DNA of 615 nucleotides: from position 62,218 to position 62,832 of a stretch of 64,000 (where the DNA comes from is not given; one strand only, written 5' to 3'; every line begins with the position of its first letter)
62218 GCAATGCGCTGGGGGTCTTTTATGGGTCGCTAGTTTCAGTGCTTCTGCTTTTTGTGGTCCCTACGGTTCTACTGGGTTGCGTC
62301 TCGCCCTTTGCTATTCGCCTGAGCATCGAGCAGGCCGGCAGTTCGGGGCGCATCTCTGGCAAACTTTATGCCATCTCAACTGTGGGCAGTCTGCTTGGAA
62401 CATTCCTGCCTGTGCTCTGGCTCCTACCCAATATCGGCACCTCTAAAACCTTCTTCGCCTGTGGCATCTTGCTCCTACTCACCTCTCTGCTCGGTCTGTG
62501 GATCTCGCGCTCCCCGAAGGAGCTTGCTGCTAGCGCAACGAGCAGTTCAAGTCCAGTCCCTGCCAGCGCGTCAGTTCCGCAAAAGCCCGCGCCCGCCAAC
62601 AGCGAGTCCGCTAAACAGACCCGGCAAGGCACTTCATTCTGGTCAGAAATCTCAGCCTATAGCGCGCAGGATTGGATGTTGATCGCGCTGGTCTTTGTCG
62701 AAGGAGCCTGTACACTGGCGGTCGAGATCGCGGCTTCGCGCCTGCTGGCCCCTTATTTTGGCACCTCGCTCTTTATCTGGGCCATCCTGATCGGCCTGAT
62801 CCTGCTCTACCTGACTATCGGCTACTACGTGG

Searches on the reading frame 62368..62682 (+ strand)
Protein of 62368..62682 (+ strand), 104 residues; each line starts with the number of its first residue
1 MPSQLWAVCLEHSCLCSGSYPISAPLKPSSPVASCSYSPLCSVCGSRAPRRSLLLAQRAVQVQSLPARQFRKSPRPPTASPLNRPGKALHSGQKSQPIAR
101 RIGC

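Call 68: find_encoding_contigs(protein=window:62368-62682:+, flank=10000, max_places=1)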
Protein window:62368-62682:+ (104 aa): no gene with exactly this product is on record in the collection.
